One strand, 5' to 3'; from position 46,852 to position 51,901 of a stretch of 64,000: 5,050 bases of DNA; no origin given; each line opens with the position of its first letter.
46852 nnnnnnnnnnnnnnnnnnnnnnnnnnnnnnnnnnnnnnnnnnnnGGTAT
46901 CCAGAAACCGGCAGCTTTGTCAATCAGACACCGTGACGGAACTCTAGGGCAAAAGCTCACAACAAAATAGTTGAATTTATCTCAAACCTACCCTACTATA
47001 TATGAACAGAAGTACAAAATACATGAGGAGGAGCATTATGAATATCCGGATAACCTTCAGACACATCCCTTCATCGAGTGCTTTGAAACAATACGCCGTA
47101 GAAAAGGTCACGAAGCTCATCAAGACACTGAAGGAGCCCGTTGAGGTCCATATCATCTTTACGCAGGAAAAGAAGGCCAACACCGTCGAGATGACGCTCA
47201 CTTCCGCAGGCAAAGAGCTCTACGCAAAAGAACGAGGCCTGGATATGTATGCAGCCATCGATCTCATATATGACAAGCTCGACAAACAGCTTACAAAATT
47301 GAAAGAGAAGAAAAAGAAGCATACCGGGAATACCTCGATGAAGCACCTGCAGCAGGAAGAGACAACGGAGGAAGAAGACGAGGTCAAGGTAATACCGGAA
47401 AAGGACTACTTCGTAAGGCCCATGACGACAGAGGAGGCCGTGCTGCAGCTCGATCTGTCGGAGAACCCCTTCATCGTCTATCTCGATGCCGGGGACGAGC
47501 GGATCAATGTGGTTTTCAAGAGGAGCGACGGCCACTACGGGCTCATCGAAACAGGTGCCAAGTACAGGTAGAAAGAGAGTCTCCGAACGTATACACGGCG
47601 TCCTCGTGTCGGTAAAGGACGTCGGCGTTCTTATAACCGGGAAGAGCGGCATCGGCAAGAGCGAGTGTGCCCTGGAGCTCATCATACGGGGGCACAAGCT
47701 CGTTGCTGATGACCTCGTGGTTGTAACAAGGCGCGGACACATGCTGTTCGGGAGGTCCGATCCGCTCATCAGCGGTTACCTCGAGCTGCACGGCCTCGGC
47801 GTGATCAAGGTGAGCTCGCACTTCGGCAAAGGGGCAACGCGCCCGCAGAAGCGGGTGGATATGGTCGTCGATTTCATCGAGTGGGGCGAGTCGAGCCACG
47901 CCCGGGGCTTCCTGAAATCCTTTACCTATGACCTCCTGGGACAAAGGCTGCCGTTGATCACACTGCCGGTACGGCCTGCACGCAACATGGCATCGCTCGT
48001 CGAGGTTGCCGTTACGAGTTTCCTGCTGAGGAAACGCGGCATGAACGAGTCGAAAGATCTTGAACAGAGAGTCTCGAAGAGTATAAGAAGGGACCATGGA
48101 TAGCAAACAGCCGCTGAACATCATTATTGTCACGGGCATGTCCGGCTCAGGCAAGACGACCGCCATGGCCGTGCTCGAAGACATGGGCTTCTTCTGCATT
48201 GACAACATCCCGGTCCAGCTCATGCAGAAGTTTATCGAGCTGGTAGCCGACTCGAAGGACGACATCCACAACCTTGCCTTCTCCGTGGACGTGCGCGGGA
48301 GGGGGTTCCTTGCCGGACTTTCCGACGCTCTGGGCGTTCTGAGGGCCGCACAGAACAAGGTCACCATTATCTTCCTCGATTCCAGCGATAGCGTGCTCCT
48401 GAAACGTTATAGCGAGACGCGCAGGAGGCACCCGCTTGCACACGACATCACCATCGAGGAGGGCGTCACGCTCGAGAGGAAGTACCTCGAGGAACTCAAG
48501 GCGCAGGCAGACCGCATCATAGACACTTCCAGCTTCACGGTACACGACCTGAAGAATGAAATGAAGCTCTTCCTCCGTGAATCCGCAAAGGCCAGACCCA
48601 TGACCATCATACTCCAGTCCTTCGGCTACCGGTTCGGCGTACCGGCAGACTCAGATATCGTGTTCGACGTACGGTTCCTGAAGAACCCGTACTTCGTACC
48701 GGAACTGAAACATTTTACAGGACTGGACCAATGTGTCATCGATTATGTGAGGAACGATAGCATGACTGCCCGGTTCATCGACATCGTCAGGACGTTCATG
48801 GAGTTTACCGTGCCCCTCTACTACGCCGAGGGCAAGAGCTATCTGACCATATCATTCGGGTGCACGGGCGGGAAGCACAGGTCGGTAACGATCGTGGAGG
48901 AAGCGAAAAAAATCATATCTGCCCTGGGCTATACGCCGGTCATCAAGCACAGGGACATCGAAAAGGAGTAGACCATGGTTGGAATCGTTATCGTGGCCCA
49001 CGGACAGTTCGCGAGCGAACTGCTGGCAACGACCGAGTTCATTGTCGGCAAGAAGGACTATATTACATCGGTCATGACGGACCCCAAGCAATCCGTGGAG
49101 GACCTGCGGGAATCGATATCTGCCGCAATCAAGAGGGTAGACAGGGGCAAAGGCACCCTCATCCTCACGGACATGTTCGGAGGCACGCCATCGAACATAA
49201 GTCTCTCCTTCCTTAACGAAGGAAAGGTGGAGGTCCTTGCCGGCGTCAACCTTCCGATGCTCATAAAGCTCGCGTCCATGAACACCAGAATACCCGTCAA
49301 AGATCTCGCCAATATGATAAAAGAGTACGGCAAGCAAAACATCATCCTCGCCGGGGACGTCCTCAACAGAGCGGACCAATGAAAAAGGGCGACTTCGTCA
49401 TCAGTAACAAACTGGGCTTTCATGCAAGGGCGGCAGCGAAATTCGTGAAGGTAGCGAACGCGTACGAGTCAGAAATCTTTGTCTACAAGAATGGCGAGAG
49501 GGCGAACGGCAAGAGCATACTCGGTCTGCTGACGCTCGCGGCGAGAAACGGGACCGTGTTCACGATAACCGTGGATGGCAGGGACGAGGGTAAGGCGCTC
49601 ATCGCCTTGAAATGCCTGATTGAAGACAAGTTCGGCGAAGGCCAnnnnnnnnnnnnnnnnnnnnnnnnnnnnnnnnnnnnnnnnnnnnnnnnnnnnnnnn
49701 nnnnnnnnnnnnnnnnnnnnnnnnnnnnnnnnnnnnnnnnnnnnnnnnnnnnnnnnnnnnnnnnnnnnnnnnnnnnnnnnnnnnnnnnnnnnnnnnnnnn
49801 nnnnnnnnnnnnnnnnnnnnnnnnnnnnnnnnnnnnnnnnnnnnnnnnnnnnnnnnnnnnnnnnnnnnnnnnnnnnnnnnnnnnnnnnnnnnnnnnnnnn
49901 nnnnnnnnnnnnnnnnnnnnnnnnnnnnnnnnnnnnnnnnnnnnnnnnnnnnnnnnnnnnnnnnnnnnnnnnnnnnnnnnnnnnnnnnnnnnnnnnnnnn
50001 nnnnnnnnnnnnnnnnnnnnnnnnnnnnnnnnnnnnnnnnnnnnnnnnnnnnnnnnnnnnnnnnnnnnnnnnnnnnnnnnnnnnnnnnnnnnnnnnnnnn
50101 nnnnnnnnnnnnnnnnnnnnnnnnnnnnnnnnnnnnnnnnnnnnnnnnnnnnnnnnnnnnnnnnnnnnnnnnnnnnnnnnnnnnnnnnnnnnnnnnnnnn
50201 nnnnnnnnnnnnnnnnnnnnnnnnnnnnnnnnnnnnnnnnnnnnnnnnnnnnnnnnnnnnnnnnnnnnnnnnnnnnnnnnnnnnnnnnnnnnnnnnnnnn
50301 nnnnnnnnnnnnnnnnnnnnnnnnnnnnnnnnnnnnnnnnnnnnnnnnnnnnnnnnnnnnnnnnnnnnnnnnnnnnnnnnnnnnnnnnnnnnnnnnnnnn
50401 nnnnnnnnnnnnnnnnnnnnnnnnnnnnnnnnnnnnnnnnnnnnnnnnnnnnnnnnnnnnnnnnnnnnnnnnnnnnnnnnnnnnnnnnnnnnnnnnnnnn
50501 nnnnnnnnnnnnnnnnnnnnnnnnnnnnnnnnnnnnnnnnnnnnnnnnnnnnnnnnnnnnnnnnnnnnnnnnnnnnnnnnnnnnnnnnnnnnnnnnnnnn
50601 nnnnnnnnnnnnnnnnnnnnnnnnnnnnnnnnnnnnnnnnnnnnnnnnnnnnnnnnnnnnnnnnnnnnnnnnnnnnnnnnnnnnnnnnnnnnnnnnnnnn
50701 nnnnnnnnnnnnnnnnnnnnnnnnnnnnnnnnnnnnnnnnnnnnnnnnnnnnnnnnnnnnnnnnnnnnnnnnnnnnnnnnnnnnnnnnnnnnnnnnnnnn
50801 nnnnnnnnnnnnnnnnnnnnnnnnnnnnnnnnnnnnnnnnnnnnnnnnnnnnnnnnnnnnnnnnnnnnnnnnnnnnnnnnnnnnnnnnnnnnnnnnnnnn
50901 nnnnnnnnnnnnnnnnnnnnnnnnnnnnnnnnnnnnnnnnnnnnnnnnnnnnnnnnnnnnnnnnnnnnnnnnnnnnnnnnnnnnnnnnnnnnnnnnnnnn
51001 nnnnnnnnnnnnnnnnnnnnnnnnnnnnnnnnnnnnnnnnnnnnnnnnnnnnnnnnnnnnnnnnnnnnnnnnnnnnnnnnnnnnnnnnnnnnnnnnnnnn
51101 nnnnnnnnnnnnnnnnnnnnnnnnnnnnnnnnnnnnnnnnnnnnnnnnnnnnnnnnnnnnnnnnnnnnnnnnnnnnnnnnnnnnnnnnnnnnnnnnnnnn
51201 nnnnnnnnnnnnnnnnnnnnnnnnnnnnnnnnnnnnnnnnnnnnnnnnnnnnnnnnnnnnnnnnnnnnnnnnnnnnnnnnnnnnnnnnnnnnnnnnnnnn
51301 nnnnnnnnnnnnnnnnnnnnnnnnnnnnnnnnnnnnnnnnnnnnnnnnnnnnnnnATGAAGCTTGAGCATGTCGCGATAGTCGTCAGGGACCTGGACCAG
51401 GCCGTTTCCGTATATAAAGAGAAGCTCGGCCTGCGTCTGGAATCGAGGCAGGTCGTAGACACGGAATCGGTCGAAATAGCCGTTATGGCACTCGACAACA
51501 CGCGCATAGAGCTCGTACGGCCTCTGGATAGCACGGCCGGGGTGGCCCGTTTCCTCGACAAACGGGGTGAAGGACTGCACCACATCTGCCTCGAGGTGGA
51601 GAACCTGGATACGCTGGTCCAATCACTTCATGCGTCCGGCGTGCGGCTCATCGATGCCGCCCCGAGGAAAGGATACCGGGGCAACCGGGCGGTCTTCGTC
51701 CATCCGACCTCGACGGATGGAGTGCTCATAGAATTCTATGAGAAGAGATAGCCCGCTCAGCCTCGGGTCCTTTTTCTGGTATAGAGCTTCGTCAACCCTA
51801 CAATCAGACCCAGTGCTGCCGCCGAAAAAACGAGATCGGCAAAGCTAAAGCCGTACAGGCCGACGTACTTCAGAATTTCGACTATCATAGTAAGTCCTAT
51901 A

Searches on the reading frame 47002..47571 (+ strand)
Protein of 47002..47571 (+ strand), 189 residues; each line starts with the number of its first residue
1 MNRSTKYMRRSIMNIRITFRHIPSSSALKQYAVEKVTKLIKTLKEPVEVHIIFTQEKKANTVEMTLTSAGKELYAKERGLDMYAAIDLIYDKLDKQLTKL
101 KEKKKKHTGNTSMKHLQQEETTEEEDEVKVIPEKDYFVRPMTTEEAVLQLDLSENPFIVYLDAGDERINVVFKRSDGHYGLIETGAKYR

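Call 8: search_protein_families(library=pfam, proteins=[window:47002-47571:+], max_evalue=0.01)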
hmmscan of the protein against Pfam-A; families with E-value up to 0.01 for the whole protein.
window:47002-47571:+ (189 aa): 2 families
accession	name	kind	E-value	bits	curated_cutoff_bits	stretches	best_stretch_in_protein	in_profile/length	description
PF02482.25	Ribosomal_S30AE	-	8.3e-20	71.8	23.7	1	15-105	1-88/88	Sigma 54 modulation protein / S30EA ribosomal protein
PF16321.10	Ribosom_S30AE_C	-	3.4e-19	68.7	25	1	126-181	2-57/57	Sigma 54 modulation/S30EA ribosomal protein C terminus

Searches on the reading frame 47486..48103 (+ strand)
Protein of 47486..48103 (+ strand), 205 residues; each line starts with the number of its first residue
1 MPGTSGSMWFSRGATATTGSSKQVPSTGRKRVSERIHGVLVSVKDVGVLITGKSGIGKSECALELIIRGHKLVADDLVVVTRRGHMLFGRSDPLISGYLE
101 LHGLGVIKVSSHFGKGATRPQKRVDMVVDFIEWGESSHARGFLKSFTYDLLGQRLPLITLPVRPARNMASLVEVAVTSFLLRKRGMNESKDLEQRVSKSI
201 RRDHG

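Call 8: search_protein_families(library=pfam, proteins=[window:47486-48103:+], max_evalue=0.01)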
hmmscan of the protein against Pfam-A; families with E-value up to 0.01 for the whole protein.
window:47486-48103:+ (205 aa): 1 family
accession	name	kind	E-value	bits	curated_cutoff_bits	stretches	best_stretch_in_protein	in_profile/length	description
PF07475.17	Hpr_kinase_C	-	1.8e-50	171.2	33.3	1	34-195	7-170/171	HPr Serine kinase C-terminal domain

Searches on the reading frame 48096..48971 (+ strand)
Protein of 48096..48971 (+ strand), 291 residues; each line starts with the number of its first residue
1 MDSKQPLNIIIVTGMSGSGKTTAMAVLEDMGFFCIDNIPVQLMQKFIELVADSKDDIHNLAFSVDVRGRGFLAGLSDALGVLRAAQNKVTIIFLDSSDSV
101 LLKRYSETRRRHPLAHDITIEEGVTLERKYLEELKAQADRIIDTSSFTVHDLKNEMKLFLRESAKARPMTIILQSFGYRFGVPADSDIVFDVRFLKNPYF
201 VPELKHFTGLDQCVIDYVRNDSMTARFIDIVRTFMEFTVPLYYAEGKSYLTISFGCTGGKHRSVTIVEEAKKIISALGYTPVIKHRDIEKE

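Call 8: search_protein_families(library=pfam, proteins=[window:48096-48971:+], max_evalue=0.01)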
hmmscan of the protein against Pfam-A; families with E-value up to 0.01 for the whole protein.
window:48096-48971:+ (291 aa): 4 families
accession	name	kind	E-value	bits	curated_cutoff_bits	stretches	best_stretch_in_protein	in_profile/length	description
PF03668.21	RapZ-like_N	-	1.1e-49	168.7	25.4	1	8-161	2-155/158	RapZ-like N-terminal domain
PF22740.1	PapZ_C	-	3.1e-42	144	27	1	169-289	1-121/121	RapZ C-terminal domain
PF13238.12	AAA_18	-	2.3e-05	25.3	29.4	1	10-107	1-110/128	AAA domain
PF01637.24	ATPase_2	-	0.01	16.1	33.2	0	85-137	144-201/225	ATPase domain predominantly from Archaea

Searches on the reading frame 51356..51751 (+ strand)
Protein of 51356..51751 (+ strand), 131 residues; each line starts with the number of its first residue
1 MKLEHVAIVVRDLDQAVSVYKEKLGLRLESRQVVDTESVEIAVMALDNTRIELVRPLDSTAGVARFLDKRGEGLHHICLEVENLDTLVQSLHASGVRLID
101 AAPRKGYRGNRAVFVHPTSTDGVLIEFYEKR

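Call 8: search_protein_families(library=pfam, proteins=[window:51356-51751:+], max_evalue=0.01)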
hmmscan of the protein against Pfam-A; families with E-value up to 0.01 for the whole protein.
window:51356-51751:+ (131 aa): 5 families
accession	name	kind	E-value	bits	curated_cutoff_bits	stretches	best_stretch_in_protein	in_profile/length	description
PF13669.12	Glyoxalase_4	-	8.1e-25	87.7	27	1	5-114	2-109/109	Glyoxalase/Bleomycin resistance protein/Dioxygenase superfamily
PF00903.31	Glyoxalase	-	2.8e-17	63.6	20.6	1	2-127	1-121/121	Glyoxalase/Bleomycin resistance protein/Dioxygenase superfamily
PF13468.12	Glyoxalase_3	-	1.7e-10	41.7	25.1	1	3-123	1-111/176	Glyoxalase-like domain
PF22677.2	Ble-like_N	-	0.00045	20.3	24.5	1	5-31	4-31/41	Bleomycin resistance protein-like N-terminal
PF18029.7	Glyoxalase_6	-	0.0091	17.1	23.6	0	6-105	2-90/106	Glyoxalase-like domain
